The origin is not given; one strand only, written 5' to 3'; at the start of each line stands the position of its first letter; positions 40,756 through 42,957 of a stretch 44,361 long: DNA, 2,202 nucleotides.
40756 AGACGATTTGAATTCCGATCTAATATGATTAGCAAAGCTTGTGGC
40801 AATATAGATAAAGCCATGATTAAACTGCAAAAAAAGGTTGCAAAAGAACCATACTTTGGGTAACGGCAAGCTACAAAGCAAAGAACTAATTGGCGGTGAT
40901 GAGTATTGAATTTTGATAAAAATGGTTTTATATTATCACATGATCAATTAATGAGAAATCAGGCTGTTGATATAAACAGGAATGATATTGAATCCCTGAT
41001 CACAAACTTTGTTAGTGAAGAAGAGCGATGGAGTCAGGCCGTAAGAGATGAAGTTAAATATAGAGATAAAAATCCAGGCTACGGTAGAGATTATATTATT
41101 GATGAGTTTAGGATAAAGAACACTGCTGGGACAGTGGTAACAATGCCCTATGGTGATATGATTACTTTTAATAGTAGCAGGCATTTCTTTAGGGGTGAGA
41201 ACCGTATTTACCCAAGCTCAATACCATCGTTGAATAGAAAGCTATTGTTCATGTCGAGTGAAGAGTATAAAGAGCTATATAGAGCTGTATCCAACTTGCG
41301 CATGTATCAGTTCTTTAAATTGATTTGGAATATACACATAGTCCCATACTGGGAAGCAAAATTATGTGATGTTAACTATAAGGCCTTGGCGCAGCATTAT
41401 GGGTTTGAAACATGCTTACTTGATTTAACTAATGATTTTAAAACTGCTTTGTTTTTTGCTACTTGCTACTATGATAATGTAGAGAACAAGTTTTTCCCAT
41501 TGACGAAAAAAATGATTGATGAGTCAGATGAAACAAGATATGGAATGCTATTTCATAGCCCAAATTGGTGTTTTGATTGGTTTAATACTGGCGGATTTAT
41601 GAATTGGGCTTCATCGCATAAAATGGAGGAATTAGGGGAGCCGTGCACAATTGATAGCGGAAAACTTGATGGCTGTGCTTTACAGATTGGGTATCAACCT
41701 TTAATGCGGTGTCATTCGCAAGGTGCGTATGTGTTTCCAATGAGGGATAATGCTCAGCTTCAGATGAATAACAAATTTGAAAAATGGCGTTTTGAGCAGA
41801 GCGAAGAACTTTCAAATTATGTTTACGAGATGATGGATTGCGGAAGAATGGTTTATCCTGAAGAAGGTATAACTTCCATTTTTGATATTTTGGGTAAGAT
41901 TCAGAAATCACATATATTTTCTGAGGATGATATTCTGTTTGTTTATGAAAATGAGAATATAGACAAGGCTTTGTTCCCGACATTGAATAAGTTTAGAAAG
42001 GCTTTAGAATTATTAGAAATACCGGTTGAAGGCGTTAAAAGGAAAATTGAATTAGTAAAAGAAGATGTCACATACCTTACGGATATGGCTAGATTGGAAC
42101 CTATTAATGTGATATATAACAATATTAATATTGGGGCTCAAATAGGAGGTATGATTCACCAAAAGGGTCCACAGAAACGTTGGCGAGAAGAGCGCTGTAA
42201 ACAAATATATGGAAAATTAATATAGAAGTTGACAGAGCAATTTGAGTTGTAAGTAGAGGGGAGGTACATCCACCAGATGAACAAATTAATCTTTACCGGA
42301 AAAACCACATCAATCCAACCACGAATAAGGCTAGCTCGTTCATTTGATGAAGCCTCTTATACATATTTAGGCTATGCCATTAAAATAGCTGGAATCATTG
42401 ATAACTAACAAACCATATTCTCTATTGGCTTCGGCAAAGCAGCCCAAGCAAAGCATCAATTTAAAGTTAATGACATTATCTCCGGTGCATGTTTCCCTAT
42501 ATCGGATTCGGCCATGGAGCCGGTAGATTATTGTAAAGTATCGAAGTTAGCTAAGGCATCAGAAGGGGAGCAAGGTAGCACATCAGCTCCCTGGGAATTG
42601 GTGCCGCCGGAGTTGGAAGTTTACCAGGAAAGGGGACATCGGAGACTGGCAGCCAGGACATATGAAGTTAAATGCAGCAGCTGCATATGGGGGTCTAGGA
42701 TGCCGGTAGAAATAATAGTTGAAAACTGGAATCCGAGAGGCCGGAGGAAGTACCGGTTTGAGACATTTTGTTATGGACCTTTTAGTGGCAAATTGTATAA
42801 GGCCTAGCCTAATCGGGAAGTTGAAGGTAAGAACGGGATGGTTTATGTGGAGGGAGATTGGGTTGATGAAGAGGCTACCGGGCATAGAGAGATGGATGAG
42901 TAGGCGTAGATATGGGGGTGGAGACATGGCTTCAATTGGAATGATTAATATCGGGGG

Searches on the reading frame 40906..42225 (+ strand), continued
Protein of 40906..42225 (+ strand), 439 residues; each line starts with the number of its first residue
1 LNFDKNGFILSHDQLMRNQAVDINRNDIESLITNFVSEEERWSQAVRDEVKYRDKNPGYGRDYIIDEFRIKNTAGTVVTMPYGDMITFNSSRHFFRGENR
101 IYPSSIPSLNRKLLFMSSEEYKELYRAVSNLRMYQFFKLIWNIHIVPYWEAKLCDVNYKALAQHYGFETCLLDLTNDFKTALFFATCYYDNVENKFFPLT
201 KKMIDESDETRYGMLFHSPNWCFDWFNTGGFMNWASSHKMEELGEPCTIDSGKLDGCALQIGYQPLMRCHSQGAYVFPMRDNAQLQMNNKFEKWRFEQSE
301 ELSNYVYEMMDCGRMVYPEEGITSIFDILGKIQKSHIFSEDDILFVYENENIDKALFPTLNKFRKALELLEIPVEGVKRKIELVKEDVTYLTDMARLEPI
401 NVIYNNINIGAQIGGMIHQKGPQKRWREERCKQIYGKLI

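Call 38: search_dna_similar(query=L014:3691-4365:+, collection=plasmids, mode=protein, max_evalue=0.001, max_rows=20)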
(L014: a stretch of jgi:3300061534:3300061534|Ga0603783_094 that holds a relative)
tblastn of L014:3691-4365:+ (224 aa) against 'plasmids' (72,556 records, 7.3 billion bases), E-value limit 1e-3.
No match.

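Call 51: find_related_loci(query=A5, collection=metagenome_contigs, flank=6000)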
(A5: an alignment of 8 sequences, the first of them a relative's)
Query A5 (224 aa) in metagenome_contigs; peptide patterns used: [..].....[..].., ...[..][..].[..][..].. (x = any residue, [..] = any of these).
600 stretches matched a pattern (row limit reached: there are more); 546 encode a relative of the query (tblastn E <= 1e-3); the best 80 are kept; 80 distinct loci.
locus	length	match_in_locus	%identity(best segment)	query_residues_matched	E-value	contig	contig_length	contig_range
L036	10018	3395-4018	88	17-224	8e-128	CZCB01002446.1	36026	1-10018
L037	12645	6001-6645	85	11-224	6e-127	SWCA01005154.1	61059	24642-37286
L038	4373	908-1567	80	5-224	1e-125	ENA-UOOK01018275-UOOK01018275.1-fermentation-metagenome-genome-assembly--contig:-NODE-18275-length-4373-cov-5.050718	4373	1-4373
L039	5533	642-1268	84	17-224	9e-122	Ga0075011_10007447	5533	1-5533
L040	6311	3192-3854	81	6-224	1e-121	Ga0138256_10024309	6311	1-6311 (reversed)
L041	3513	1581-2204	84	17-224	5e-123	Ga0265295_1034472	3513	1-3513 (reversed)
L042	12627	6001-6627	82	17-224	1e-119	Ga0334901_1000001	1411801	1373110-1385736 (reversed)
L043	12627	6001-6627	82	17-224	1e-119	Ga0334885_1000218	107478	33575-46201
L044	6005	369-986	83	19-224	1e-119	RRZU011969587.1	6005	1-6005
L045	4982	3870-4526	78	6-224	8e-120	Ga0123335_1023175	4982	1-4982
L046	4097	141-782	78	11-224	6e-121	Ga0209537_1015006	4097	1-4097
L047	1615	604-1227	82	17-224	4e-128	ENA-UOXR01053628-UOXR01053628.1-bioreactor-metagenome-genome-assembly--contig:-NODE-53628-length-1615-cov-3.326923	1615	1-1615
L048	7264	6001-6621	84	19-224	6e-119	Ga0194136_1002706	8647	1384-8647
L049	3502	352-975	83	17-224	1e-121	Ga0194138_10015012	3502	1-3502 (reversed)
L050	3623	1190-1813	83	17-224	3e-121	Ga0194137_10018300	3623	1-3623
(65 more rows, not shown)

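Call 57: search_protein_families(library=pfam, alignment_id=A6, max_evalue=0.0001)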
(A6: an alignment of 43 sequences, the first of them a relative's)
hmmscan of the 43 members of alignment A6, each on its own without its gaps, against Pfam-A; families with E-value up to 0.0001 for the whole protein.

A. member 1, L036:4051-5181:+ (376 aa): 1 family
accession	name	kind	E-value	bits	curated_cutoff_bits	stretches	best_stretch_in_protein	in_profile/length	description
PF02037.33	SAP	-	2e-07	30.9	23.9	1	124-152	6-34/37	SAP domain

B. families by the number of members that match (of 43 scanned): 40 families (the first 25 are shown)
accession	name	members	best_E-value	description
PF01323.26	DSBA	2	1.5e-41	DSBA-like thioredoxin domain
PF13462.12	Thioredoxin_4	2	4.4e-09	Thioredoxin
PF02615.19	Ldh_2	1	2.3e-120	Malate/L-lactate dehydrogenase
PF06808.19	DctM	1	3.3e-110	Tripartite ATP-independent periplasmic transporter, DctM component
PF18134.7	AGS_C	1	5.4e-37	Adenylyl/Guanylyl and SMODS C-terminal sensor domain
PF00589.27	Phage_integrase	1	1.4e-33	Phage integrase family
PF13310.11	Virulence_RhuM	1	6.2e-26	Virulence protein RhuM family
PF13776.11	DUF4172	1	2.5e-21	Domain of unknown function (DUF4172)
PF13784.11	Fic_N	1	6.4e-20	Fic/DOC family N-terminal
PF10711.15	DUF2513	1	9e-20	Hypothetical protein (DUF2513)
PF21654.3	DncV-like_NTFase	1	8.4e-17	Cyclic GMP-AMP synthase DncV-like, nucleotidyltransferase domain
PF00891.24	Methyltransf_2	1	1.3e-15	O-methyltransferase domain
PF19673.4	DUF6176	1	3.8e-15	Family of unknown function (DUF6176)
PF07883.17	Cupin_2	1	4.6e-15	Cupin domain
PF13683.12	rve_3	1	8.3e-14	Integrase core domain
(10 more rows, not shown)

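Call 70: search_protein_families(library=phrogs, proteins=[L009:1883-2911:+, window:40906-42225:+, L014:3691-4365:+, L014:4381-5862:+], max_evalue=0.01)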
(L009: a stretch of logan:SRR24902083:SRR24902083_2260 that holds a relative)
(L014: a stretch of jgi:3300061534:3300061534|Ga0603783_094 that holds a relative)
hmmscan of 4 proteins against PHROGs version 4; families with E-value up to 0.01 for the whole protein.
L009:1883-2911:+ (342 aa): 0 families

window:40906-42225:+ (439 aa): 2 families
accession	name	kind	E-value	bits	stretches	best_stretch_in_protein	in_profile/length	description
phrog_4962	-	unknown function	3.2e-06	27.2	1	158-189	293-324/467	-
phrog_24967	-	unknown function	0.00024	21.4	1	91-193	39-132/385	-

L014:3691-4365:+ (224 aa): 0 families

L014:4381-5862:+ (493 aa): 1 family
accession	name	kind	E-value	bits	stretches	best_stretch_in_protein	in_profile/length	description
phrog_3634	-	unknown function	7.4e-12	46.4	1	65-183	52-153/237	-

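Call 71: search_protein_families(library=ncbifam, proteins=[L009:1883-2911:+, L014:3691-4365:+, L014:4381-5862:+], max_evalue=0.01)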
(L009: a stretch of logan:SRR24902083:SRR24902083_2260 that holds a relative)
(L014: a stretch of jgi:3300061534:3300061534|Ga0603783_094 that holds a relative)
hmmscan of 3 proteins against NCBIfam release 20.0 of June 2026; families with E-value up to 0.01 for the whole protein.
L009:1883-2911:+ (342 aa): 0 families

L014:3691-4365:+ (224 aa): 0 families

L014:4381-5862:+ (493 aa): 0 families

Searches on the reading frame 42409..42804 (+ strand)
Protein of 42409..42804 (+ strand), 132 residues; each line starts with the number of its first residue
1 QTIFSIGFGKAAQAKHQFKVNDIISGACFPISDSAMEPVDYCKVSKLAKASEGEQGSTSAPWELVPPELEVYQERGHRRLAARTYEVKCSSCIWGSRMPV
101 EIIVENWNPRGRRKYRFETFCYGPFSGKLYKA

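Call 46: search_protein_representatives(protein=window:42409-42804:+)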
Query: 132 residues. Proteins with E-value up to 0.001 (for the whole library): 317; up to 1e-10: 157; up to 1e-30: 23. The best 150 are listed.
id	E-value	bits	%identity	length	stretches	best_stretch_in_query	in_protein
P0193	1.2e-48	181.0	84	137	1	39-132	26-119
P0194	3.1e-46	173.3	60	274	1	3-132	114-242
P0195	1.6e-44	167.7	77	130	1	41-132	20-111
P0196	6.7e-42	159.2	57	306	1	4-131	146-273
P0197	4.2e-41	156.6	59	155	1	2-122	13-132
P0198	5.2e-40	153.1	58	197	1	2-132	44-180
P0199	8.5e-40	152.4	55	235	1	4-132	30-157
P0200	5.4e-39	149.8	55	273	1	3-132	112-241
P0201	2.3e-38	147.7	56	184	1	4-131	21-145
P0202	2.6e-36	141.1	60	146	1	4-112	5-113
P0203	7.9e-36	139.5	49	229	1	2-131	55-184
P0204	1.7e-35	138.4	56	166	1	6-131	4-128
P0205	4.3e-33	130.7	53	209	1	3-119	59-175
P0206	2.0e-32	128.5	52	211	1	11-132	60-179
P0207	5.6e-32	127.1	52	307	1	4-124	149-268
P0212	1.6e-31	125.6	48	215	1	4-132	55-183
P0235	3.9e-24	101.7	44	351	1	4-125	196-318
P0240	2.9e-23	98.9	46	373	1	4-132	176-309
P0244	2.1e-22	96.1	48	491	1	3-130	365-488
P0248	1.0e-21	93.9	45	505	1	3-126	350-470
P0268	3.5e-19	85.7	41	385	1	3-126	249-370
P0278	2.5e-18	82.9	37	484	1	4-131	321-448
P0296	1.0e-16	77.7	43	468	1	4-125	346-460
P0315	2.3e-14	70.1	40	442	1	3-105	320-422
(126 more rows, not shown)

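Call 47: search_protein_families(library=pfam, proteins=[P0194, P0196, P0235, P0240, P0244, P0248, P0268, P0278, P0296, P0315], max_evalue=0.01)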
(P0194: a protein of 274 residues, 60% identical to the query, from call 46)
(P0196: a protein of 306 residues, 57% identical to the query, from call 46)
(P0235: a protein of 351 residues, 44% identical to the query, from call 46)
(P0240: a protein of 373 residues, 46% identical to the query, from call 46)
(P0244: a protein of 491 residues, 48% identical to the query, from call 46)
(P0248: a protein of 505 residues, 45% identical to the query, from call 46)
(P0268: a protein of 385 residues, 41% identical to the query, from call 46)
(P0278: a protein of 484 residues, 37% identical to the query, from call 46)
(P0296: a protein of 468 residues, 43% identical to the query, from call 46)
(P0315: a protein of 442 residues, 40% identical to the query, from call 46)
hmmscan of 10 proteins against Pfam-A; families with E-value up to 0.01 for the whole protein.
P0194 (274 aa): 0 families

P0196 (306 aa): 0 families

P0235 (351 aa): 5 families
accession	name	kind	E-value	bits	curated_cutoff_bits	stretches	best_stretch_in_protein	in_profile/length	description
PF13413.12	HTH_25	-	5.6e-08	32.9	24.6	1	62-112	2-57/62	Helix-turn-helix domain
PF01381.28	HTH_3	-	1.2e-07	32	23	1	64-113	3-51/55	Helix-turn-helix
PF13560.12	HTH_31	-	5.7e-07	30.2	27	1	65-113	9-57/64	Helix-turn-helix domain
PF12844.13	HTH_19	-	0.00024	21.4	30.2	1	65-113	7-54/64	Helix-turn-helix domain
PF04545.22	Sigma70_r4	-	0.0011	18.9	24.1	1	62-92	12-42/50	Sigma-70, region 4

P0240 (373 aa): 0 families

P0244 (491 aa): 0 families

P0248 (505 aa): 1 family
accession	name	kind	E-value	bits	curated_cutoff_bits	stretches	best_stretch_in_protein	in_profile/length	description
PF06252.17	GemA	-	2.7e-06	28.7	27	1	239-309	1-68/119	Bacteriophage Mu, GemA protein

P0268 (385 aa): 0 families

P0278 (484 aa): 11 families
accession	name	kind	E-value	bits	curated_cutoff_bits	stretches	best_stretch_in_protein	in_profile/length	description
PF14559.12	TPR_19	-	1.9e-13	51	25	2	140-203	4-67/68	Tetratricopeptide repeat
PF13432.12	TPR_16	-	5.4e-09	36.8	32.7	2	30-90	2-62/65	Tetratricopeptide repeat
PF13428.12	TPR_14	-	9.6e-08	32.4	23.5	1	162-203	2-43/44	Tetratricopeptide repeat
PF23914.1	TPR_CcmH_CycH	-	1.6e-06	28.5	42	1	47-109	38-100/158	Cytochrome c-type biogenesis protein H TPR domain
PF24575.1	TPR_Slam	-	1.4e-05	25.9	35.2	0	166-209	52-95/104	Surface lipoprotein assembly modifier, N-terminal TPR repeats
PF07719.23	TPR_2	-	2.7e-05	24.4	27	0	162-187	2-27/34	Tetratricopeptide repeat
PF13181.12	TPR_8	-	0.00034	21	25.7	0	162-193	2-33/34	Tetratricopeptide repeat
PF09613.16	HrpB1_HrpK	-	0.00049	20.2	29.3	0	168-240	52-121/126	Bacterial type III secretion protein (HrpB1_HrpK)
PF12895.13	ANAPC3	-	0.0005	20.7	27.2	0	54-118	18-81/82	Anaphase-promoting complex, cyclosome, subunit 3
PF13424.12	TPR_12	-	0.00056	20.5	30.1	0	134-186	10-70/77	Tetratricopeptide repeat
PF13431.12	TPR_17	-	0.0012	19.4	24.4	0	161-179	13-31/34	Tetratricopeptide repeat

P0296 (468 aa): 0 families

P0315 (442 aa): 0 families

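Call 71: search_protein_families(library=ncbifam, proteins=[P0212, P0194], max_evalue=0.01)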
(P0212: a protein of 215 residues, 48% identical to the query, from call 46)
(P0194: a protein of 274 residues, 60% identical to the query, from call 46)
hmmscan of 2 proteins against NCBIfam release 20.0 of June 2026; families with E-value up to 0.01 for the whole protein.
P0212 (215 aa): 0 families

P0194 (274 aa): 0 families

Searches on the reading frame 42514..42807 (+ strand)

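Call 6: search_protein_families(library=pfam, proteins=[window:42514-42807:+], max_evalue=0.1)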
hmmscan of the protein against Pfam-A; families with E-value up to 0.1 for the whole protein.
window:42514-42807:+ (97 aa): 1 family
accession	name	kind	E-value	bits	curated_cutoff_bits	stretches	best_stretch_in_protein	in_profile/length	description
PF20054.4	Tc-38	-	0.029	14.5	23.2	1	35-66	4-35/70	Trypanosoma Tc-38 (p38) protein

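Call 7: search_protein_families(library=padloc, proteins=[window:42514-42807:+], max_evalue=0.1)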
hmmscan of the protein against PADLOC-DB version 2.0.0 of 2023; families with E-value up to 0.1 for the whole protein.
window:42514-42807:+ (97 aa): 0 families

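Call 9: search_protein_families(library=ncbifam, proteins=[window:42514-42807:+], max_evalue=0.1)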
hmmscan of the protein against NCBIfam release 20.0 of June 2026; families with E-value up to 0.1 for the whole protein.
window:42514-42807:+ (97 aa): 0 families
